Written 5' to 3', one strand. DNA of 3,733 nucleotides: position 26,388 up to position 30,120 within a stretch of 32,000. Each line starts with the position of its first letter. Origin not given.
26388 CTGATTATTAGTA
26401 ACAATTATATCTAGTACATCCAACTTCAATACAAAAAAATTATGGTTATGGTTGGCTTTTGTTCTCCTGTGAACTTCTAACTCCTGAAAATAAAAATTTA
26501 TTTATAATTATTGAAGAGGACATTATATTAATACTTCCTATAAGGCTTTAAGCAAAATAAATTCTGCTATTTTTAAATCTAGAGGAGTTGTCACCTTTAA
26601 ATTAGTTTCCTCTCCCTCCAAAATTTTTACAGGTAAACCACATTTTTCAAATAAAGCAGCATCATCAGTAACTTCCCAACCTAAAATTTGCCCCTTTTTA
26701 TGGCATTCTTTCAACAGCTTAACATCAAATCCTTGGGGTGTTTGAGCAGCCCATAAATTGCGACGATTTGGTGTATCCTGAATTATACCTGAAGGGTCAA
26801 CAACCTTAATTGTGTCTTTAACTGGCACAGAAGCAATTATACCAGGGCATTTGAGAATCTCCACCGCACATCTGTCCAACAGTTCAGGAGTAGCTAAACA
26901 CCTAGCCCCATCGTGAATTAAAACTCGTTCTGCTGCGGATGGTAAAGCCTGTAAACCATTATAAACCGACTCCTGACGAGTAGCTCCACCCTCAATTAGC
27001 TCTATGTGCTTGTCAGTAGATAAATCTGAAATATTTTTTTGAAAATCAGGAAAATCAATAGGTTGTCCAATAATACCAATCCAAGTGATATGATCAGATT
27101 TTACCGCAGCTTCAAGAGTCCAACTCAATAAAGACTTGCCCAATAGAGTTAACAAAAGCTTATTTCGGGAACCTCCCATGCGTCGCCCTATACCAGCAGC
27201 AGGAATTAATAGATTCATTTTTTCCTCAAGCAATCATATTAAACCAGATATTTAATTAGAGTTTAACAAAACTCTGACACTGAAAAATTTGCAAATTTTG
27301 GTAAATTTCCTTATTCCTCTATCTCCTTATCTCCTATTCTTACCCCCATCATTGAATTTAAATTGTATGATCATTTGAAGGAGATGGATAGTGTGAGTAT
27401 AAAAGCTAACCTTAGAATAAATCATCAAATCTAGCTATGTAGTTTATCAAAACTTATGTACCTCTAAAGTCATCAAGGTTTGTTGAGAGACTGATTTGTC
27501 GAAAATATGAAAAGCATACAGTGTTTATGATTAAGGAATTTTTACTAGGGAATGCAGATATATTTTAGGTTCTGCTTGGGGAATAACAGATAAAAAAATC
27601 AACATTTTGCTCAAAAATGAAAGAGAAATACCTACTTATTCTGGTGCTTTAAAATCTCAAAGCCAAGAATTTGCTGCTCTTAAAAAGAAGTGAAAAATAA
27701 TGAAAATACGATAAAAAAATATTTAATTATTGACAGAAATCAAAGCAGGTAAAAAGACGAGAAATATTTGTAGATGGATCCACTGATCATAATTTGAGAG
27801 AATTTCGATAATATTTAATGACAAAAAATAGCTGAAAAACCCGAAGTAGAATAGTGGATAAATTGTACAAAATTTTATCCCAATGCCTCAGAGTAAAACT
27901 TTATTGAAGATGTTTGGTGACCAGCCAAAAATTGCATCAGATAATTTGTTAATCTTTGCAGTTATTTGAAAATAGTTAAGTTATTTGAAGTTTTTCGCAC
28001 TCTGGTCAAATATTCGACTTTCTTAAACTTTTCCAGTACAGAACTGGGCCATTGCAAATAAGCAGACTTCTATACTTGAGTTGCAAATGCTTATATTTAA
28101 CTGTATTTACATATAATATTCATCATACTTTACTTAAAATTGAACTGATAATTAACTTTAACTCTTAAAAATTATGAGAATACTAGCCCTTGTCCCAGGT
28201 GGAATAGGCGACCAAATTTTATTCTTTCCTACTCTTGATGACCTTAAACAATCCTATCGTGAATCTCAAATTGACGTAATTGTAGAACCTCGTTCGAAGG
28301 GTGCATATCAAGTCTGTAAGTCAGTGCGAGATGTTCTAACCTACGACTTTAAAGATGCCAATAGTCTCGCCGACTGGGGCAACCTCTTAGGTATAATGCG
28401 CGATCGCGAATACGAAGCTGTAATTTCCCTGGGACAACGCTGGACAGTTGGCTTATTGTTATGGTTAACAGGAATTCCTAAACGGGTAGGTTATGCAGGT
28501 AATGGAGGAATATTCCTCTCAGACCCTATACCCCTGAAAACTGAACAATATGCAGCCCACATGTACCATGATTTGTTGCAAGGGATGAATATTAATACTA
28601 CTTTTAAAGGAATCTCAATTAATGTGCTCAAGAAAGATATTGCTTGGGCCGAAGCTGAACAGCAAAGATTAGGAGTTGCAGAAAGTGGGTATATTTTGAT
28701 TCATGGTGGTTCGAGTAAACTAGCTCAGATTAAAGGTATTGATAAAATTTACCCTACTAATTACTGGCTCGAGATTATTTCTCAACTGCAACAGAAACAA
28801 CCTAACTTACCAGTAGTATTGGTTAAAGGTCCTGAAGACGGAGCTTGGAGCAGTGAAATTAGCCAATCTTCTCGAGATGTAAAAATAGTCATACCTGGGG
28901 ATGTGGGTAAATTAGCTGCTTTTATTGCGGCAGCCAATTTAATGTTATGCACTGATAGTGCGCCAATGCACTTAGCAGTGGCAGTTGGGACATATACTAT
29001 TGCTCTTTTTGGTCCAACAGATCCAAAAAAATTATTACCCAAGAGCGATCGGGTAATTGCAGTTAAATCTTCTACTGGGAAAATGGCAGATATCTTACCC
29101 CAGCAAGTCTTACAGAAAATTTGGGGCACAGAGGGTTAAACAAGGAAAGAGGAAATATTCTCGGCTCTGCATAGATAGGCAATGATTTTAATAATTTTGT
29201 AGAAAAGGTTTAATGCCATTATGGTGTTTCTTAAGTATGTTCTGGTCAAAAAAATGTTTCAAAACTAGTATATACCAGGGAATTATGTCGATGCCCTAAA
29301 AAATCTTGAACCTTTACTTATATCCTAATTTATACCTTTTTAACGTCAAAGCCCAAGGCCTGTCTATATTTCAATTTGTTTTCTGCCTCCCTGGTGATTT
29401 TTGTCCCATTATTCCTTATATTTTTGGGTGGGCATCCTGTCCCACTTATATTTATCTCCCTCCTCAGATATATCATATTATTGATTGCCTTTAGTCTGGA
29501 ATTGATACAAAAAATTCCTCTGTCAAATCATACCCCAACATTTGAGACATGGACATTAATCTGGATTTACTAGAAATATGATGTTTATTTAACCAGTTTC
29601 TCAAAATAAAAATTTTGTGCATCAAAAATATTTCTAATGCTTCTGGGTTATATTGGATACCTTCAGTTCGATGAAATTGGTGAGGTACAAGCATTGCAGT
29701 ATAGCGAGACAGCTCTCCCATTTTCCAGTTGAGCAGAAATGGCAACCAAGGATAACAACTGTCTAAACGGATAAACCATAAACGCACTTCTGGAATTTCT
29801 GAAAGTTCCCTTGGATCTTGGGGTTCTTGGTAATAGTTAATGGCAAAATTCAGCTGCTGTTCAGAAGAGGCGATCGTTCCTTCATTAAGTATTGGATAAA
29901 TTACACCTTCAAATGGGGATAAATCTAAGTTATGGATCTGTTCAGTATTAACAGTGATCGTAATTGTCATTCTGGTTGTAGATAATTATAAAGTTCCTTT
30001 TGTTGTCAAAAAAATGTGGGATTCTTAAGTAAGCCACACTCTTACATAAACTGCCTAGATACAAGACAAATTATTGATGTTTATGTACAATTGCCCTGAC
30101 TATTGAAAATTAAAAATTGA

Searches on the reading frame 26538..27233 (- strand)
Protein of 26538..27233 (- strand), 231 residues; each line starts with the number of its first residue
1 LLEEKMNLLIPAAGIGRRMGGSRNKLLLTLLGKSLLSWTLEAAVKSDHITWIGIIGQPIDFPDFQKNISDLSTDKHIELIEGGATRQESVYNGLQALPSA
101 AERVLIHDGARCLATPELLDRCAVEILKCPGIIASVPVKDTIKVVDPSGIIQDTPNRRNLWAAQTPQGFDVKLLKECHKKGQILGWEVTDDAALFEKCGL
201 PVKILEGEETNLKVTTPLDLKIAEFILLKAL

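Call 47: search_protein_families(library=pfam, proteins=[window:26538-27233:-], max_evalue=0.001)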
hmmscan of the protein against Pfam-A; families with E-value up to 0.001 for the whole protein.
window:26538-27233:- (231 aa): 2 families
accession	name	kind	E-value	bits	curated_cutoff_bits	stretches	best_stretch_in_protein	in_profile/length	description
PF01128.25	IspD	-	2.7e-78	263.2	27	1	7-227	2-219/221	2-C-methyl-D-erythritol 4-phosphate cytidylyltransferase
PF12804.13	NTP_transf_3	-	3.9e-06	27.6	27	1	9-47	2-40/160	MobA-like NTP transferase domain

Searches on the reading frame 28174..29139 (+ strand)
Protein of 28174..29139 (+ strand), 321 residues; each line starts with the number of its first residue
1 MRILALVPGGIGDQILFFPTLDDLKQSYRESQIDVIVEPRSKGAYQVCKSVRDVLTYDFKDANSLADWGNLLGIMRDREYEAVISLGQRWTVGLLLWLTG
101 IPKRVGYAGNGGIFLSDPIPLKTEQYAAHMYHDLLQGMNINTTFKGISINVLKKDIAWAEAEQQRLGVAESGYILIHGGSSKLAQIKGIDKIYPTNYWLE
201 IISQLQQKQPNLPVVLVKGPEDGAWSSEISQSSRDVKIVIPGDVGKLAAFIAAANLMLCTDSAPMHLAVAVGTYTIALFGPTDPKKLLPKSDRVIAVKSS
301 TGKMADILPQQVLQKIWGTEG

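Call 42: search_protein_families(library=pfam, proteins=[P0006], max_evalue=10)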
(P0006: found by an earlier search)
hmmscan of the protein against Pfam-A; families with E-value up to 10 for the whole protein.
P0006 (285 aa): 3 families
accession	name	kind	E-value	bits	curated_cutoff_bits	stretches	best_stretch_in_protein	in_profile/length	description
PF16524.11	RisS_PPD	-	0.0032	18.3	27.5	2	125-170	23-68/107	Periplasmic domain of Sensor histidine kinase RisS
PF11396.14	PepSY_like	-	0.0047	17.6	28.3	2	131-174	2-49/83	Putative beta-lactamase-inhibitor-like, PepSY-like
PF09850.14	DotU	-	8.6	6.4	27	0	170-219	10-61/205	Type VI secretion system protein DotU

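Call 45: search_protein_families(library=phrogs, proteins=[P0006], max_evalue=0.01)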
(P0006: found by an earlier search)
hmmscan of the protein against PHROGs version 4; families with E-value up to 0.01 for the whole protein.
P0006 (285 aa): 0 families

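Call 47: search_protein_families(library=pfam, proteins=[window:28174-29139:+], max_evalue=0.001)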
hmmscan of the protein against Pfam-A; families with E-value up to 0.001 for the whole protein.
window:28174-29139:+ (321 aa): 1 family
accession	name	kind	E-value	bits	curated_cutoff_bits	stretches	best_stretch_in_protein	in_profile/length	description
PF01075.23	Glyco_transf_9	-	4.5e-29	101.9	22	1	75-315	8-245/247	Glycosyltransferase family 9 (heptosyltransferase)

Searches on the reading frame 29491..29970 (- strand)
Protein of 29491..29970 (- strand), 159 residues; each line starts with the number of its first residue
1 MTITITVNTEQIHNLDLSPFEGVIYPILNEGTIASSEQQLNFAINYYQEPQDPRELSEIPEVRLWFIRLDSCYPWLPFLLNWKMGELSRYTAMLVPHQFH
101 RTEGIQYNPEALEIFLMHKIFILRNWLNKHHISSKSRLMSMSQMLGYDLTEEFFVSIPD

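Call 47: search_protein_families(library=pfam, proteins=[window:29491-29970:-], max_evalue=0.001)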
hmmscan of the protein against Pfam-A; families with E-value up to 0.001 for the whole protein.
window:29491-29970:- (159 aa): 1 family
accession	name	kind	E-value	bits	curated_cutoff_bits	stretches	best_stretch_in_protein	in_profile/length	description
PF08847.16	Crr6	-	5.4e-72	240.8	25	1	7-154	1-148/150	Chlororespiratory reduction 6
